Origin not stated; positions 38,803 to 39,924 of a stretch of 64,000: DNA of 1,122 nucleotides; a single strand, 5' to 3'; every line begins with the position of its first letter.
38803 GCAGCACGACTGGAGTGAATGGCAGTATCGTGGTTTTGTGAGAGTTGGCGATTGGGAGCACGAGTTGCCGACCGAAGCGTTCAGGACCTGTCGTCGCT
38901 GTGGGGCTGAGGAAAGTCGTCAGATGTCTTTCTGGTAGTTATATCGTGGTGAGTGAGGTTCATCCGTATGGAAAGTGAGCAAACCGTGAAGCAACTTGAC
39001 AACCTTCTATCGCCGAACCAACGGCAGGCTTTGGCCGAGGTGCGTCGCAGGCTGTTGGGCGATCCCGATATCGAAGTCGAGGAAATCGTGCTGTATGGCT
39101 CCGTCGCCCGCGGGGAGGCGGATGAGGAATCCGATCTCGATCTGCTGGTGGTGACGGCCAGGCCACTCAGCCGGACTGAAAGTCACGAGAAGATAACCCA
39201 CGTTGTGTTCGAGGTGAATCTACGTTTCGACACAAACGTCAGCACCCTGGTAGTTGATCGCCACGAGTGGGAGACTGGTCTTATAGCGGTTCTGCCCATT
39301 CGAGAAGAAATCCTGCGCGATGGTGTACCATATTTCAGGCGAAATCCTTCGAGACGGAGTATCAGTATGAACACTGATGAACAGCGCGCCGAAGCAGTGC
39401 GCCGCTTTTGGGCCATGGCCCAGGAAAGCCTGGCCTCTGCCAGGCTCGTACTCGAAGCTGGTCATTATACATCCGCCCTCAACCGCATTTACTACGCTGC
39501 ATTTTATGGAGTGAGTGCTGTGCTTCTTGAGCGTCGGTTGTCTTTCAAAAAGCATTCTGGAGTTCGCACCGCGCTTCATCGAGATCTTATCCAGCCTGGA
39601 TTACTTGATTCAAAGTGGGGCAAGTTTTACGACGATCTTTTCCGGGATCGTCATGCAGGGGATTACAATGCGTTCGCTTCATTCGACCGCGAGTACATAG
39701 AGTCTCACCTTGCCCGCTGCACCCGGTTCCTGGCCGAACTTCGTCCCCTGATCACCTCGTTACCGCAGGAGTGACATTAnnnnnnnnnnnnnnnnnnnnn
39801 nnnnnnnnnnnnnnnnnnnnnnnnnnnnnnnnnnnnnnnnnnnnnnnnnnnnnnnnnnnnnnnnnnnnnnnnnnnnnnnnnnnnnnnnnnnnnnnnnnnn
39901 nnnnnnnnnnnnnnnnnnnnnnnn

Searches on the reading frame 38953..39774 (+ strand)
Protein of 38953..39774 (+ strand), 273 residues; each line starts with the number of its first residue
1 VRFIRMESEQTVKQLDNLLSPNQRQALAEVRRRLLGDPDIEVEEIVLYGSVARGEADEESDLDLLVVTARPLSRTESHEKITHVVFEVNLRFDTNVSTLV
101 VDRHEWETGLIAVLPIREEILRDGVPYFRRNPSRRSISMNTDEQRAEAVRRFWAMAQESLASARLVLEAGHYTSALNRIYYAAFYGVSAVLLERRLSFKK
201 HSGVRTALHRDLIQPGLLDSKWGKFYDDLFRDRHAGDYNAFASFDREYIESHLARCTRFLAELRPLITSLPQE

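Call 15: search_protein_families(library=pfam, proteins=[window:38953-39774:+], max_evalue=0.001)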
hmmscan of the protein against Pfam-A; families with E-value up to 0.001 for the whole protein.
window:38953-39774:+ (273 aa): 3 families
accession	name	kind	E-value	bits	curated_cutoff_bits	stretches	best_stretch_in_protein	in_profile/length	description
PF05168.19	HEPN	-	1.4e-16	61.1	22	1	150-262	2-113/117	HEPN domain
PF01909.29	NTP_transf_2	-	3e-10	40.8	21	1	36-82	13-47/93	Nucleotidyltransferase domain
PF18765.7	Polbeta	-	4.9e-07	30.3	26.9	1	41-76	12-47/93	Polymerase beta, Nucleotidyltransferase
